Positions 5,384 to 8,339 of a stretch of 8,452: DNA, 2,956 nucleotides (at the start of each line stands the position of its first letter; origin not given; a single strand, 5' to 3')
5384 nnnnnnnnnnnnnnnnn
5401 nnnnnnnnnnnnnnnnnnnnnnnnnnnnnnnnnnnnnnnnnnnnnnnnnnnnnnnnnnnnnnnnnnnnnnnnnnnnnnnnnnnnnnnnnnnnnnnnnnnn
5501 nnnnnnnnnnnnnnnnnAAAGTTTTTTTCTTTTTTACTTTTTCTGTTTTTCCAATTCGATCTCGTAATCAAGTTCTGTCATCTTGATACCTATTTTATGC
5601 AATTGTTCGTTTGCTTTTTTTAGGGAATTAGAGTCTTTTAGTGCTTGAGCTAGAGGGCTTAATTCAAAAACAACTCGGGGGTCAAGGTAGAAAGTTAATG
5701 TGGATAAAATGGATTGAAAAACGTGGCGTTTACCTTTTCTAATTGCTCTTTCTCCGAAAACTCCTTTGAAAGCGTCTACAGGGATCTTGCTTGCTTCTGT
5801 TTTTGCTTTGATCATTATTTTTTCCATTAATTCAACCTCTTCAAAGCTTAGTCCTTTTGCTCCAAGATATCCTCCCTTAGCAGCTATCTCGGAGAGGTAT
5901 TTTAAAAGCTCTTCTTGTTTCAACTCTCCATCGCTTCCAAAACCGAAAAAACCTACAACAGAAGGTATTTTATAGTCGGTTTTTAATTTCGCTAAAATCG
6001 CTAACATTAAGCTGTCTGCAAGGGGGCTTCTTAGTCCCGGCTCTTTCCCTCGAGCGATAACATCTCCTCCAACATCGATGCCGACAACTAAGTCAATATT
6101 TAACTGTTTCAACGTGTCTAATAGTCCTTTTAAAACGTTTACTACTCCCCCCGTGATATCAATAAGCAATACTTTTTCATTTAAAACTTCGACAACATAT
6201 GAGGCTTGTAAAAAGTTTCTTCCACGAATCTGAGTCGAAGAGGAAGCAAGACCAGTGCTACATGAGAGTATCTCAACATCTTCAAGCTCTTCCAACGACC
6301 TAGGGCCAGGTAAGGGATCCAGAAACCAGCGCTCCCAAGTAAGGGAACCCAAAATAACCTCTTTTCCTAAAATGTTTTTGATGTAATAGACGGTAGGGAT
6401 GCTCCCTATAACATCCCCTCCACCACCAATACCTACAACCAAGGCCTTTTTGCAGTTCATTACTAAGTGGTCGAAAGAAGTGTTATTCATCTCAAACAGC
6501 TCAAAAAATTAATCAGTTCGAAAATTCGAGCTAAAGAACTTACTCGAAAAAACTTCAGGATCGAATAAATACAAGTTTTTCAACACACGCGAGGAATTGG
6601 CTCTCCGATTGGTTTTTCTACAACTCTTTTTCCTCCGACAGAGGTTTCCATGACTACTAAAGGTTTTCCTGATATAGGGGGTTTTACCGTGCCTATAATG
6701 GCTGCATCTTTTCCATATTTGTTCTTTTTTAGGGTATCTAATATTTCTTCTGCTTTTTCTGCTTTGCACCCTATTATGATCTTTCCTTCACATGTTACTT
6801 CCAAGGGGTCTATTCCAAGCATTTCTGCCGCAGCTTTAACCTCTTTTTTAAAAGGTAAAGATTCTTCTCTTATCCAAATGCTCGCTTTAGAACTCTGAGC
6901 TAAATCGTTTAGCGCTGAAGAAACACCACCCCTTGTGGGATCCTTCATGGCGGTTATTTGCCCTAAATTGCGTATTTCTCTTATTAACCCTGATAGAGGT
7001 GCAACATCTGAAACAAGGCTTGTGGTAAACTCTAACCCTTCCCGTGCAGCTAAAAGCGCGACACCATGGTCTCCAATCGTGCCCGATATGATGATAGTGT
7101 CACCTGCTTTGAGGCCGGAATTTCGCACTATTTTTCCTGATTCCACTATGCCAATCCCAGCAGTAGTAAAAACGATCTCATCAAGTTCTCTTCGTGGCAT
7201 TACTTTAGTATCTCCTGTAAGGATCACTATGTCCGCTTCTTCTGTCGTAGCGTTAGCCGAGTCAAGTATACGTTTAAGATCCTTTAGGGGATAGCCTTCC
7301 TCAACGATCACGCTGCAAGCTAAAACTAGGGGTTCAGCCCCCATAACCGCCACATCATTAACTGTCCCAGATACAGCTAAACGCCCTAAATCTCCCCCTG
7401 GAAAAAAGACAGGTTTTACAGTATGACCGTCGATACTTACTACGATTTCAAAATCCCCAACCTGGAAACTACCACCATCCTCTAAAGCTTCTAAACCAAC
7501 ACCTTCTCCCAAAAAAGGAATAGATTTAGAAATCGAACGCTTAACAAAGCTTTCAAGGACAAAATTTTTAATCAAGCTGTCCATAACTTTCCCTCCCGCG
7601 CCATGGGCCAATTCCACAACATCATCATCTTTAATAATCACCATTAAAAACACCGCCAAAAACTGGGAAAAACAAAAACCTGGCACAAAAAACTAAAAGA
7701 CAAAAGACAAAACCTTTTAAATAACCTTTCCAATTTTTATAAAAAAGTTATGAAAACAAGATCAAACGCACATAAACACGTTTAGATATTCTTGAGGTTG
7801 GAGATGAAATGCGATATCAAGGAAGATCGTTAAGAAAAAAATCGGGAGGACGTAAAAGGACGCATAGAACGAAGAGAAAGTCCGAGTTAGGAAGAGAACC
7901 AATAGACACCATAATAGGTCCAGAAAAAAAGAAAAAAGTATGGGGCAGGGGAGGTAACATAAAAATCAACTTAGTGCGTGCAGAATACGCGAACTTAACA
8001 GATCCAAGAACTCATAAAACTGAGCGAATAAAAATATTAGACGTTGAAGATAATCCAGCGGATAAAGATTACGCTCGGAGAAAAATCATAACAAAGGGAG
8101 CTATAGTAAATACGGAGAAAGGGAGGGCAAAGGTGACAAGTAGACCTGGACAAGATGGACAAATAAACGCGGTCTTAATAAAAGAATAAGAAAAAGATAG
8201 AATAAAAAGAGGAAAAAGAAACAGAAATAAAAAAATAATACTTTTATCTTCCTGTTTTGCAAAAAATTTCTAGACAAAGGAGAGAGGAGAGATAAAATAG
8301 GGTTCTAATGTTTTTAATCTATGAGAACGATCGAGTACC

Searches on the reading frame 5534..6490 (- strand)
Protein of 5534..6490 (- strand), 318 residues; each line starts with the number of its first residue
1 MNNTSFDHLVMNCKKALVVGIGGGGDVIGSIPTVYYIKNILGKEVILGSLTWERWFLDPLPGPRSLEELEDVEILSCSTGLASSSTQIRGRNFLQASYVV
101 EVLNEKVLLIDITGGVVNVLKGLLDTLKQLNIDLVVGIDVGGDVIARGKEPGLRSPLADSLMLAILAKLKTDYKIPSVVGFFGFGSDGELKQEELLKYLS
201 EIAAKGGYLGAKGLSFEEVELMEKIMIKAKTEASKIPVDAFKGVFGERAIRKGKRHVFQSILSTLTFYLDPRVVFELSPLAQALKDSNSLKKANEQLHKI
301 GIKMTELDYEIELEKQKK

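Call 4: search_protein_families(library=pfam, proteins=[window:5534-6490:-], max_evalue=0.1)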
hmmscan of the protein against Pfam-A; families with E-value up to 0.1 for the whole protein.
window:5534-6490:- (318 aa): 1 family
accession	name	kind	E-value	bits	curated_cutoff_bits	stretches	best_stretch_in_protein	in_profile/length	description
PF06626.17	DUF1152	-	3.6e-96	322.3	27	1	17-313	1-294/295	Protein of unknown function (DUF1152)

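Call 12: search_protein_families(library=ncbifam, proteins=[window:5534-6490:-], max_evalue=0.1)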
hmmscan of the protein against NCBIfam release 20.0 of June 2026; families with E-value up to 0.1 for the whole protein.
window:5534-6490:- (318 aa): 0 families

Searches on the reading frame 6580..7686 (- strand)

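Call 4: search_protein_families(library=pfam, proteins=[window:6580-7686:-], max_evalue=0.1)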
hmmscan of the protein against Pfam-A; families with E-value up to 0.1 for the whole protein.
window:6580-7686:- (368 aa): 3 families
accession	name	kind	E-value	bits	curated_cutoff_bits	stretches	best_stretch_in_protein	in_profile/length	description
PF02769.27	AIRS_C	-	2.5e-24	86.7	23.1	1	193-335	1-146/156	AIR synthase related protein, C-terminal domain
PF00586.29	AIRS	-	7.5e-20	71.9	24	1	70-181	3-112/112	AIR synthase related protein, N-terminal domain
PF00381.24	PTS-HPr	-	0.045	14.2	23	1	258-321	20-77/81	PTS HPr component phosphorylation site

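Call 12: search_protein_families(library=ncbifam, proteins=[window:6580-7686:-], max_evalue=0.1)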
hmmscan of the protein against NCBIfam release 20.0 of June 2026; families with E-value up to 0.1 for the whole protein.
window:6580-7686:- (368 aa): 12 families
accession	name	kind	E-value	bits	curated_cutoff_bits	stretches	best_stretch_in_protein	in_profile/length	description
TIGR02124.1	hypE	equivalog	1.9e-115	385.4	251.6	1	24-368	2-332/332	hydrogenase expression/formation protein HypE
TIGR01379.1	thiL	equivalog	4.1e-25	88.4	184.15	1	97-335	57-294/320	thiamine-phosphate kinase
NF004353.0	PRK05731.2-2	equivalog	1.6e-24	86.6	301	1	69-300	20-248/311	thiamine-phosphate kinase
TIGR00476.1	selD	equivalog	1.6e-17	63.7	125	1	27-290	8-264/311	selenide, water dikinase SelD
NF004351.0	PRK05731.1-4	equivalog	2.1e-16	59.9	324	1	98-301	72-271/321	thiamine-phosphate kinase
NF002098.0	PRK00943.1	equivalog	4.7e-15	55.4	299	1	24-287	9-265/347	selenide, water dikinase SelD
TIGR00878.1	purM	equivalog_domain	2.4e-09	36.9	236.35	1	104-215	81-192/332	phosphoribosylformylglycinamidine cyclo-ligase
NF004350.0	PRK05731.1-1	equivalog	7.8e-08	31.6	441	1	99-285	63-247/325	thiamine-phosphate kinase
TIGR01736.1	FGAM_synth_II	equivalog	3.6e-06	25.6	525.75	1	105-335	94-331/718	phosphoribosylformylglycinamidine synthase subunit PurL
NF004354.0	PRK05731.2-3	equivalog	0.00022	20.7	204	1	104-207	53-150/273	thiamine-phosphate kinase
NF002290.1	PRK01213.1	equivalog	0.00054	18.2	648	1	107-335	96-330/723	phosphoribosylformylglycinamidine synthase subunit PurL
TIGR04050.1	MSMEG_0567_Cter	hypoth_equivalog_domain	0.039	13.4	312.2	1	104-202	67-155/296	MSMEG_0567/sll0787 family protein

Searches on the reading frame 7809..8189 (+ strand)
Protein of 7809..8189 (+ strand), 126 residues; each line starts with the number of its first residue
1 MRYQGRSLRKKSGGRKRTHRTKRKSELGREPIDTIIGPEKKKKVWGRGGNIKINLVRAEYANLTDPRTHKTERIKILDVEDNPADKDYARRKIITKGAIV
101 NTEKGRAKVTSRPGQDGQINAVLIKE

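Call 4: search_protein_families(library=pfam, proteins=[window:7809-8189:+], max_evalue=0.1)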
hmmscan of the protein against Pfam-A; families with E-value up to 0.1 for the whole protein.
window:7809-8189:+ (126 aa): 1 family
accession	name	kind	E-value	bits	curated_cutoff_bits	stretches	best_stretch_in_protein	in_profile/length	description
PF01201.27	Ribosomal_S8e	-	1.2e-39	136.1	30.2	1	4-124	2-133/133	Ribosomal protein S8e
